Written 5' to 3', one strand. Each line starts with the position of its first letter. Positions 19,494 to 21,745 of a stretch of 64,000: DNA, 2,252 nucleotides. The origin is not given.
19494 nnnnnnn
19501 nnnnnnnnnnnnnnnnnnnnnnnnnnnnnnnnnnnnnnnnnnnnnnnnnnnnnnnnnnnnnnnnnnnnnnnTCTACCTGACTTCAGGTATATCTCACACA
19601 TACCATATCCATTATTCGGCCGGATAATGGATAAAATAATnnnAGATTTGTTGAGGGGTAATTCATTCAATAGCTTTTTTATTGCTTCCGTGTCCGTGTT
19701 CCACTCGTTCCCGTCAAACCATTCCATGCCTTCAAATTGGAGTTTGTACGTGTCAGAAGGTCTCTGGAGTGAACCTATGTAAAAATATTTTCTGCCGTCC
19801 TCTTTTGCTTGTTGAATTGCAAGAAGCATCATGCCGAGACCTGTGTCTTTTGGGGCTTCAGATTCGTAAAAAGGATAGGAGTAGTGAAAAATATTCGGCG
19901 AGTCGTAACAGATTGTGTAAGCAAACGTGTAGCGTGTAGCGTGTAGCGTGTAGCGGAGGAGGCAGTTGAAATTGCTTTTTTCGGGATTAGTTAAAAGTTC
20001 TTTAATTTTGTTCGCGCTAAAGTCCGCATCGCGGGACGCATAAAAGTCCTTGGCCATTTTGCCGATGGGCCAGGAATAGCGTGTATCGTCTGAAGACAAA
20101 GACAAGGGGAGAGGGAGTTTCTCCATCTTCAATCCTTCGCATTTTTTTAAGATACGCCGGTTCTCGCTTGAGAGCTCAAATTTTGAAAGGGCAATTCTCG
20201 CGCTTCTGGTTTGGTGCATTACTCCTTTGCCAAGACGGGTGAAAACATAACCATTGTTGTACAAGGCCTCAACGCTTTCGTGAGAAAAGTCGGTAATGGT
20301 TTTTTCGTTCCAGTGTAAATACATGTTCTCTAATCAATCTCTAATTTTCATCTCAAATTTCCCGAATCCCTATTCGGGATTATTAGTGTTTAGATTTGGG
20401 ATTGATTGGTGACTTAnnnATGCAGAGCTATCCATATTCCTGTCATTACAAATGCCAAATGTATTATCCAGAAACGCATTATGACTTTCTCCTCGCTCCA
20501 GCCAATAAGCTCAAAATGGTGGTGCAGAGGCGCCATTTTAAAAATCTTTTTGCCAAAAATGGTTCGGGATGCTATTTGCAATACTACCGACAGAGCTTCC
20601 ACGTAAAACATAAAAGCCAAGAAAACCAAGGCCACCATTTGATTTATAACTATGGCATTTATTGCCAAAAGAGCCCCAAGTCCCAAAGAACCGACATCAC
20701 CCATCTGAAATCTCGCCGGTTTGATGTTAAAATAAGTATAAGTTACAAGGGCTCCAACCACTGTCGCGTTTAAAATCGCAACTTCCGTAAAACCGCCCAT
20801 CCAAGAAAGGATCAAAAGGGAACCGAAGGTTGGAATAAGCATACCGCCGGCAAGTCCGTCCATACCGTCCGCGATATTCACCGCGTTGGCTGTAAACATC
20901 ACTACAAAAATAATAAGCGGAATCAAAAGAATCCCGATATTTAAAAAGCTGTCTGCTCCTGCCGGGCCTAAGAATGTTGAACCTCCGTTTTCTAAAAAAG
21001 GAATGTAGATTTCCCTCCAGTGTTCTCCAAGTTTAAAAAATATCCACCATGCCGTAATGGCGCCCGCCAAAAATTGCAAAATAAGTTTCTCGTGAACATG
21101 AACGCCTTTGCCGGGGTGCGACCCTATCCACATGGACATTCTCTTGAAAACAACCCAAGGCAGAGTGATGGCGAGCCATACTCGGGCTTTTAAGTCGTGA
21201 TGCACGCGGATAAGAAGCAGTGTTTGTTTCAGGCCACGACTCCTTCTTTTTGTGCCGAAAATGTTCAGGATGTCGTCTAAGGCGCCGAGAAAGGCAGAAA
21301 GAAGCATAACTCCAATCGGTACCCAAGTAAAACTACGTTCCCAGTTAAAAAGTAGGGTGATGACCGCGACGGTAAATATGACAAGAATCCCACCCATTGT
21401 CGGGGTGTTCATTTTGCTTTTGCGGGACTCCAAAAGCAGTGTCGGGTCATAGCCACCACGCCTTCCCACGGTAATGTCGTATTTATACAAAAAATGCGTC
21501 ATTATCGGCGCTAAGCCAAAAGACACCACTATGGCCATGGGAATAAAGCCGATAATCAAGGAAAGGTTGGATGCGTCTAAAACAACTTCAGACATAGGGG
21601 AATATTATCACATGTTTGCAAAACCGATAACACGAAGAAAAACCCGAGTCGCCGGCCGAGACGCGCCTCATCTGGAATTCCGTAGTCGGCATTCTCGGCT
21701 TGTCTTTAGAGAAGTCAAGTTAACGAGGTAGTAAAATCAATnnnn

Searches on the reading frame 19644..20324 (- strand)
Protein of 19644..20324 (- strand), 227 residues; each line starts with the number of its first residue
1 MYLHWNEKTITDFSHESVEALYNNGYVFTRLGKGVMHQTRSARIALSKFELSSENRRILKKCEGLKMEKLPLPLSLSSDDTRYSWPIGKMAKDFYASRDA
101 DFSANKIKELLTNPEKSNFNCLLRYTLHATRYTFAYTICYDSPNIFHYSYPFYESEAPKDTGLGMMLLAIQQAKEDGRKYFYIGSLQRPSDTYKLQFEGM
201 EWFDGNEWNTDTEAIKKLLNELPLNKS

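Call 10: search_protein_families(library=pfam, proteins=[window:19644-20324:-], max_evalue=0.001)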
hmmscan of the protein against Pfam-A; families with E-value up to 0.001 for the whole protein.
window:19644-20324:- (227 aa): 0 families

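Call 27: search_protein_families(library=ncbifam, proteins=[window:19644-20324:-], max_evalue=0.01)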
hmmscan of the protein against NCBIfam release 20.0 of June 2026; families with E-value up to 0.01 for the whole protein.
window:19644-20324:- (227 aa): 6 families
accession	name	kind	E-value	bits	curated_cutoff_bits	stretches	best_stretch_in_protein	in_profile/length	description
NF002346.0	PRK01305.2-3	equivalog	2.2e-07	30.6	170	1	39-209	78-243/247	arginyltransferase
NF002343.0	PRK01305.1-4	equivalog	3.1e-07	29.9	267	1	150-212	180-245/256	arginyltransferase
NF002341.0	PRK01305.1-1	equivalog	4e-07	30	252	1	39-214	73-243/247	arginyltransferase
NF002342.0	PRK01305.1-3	equivalog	2e-05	24.3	205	1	41-210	73-237/239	arginyltransferase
NF002345.0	PRK01305.2-2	equivalog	3.9e-05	23.8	246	1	149-209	167-229/230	arginyltransferase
NF002344.0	PRK01305.2-1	equivalog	0.0024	17.5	252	0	37-204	60-225/241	arginyltransferase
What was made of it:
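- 19641..20324 (-): 227-aa ATE/Fem-like (GNAT-fold aminoacyl-tRNA transferase-like) protein. NCBIfam arginyltransferase models at E 2e-7 (call 27).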

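Call 66: search_solved_structures(query=window:19644-20324:-, max_evalue=1)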
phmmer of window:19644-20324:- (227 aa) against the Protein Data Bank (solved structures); distinct sequences matched with E-value up to 1: 1.
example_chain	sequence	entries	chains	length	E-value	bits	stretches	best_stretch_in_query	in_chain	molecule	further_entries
7qjn_A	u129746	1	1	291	0.19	14.6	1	9-68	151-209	Dienelactone hydrolase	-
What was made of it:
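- Tried and rejected: The ATE-like protein has no solved relative by sequence (call 66).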

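Call 108: search_protein_families(library=padloc, proteins=[window:19644-20324:-], max_evalue=0.001)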
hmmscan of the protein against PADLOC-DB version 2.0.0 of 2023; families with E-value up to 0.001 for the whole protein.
window:19644-20324:- (227 aa): 0 families

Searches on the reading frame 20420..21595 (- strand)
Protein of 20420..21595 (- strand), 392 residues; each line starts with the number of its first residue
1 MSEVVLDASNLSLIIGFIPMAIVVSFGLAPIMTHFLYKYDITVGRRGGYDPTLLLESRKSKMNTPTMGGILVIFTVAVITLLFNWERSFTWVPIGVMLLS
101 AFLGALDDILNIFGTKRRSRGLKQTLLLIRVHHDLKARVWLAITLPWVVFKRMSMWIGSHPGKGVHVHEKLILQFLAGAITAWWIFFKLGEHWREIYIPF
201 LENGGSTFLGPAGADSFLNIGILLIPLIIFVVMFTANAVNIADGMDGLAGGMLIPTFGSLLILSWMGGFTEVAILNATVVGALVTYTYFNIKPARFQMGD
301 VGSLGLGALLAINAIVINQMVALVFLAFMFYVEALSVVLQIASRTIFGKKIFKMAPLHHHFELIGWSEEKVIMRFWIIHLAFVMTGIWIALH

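Call 10: search_protein_families(library=pfam, proteins=[window:20420-21595:-], max_evalue=0.001)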
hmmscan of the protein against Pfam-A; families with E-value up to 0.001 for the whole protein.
window:20420-21595:- (392 aa): 1 family
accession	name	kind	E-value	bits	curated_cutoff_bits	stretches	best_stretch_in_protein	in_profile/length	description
PF00953.26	Glycos_transf_4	-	4.8e-23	82.4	27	1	164-317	22-159/160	Glycosyl transferase family 4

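Call 27: search_protein_families(library=ncbifam, proteins=[window:20420-21595:-], max_evalue=0.01)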
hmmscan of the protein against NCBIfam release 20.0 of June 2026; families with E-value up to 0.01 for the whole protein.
window:20420-21595:- (392 aa): 3 families
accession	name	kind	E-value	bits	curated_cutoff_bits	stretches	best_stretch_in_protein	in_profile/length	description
TIGR00445.1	mraY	equivalog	4.7e-57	193.9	192.05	2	161-387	88-315/321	phospho-N-acetylmuramoyl-pentapeptide-transferase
NF053644.1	MraY_archaea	equivalog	2.1e-29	102.9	450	2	218-386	176-339/340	pseudomurein biosynthesis MraY family phospho-N-acetylmuramoyl-pentapeptide-transferase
TIGR02380.1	ECA_wecA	exception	3.2e-10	39.7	326.05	1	219-388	126-307/346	UDP-N-acetylglucosamine--undecaprenyl-phosphate N-acetylglucosaminephosphotransferase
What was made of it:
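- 20417..21595 (-): MraY (phospho-MurNAc-pentapeptide translocase), immediately downstream. TIGR00445 193.9 bits, above the cut-off (call 27).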
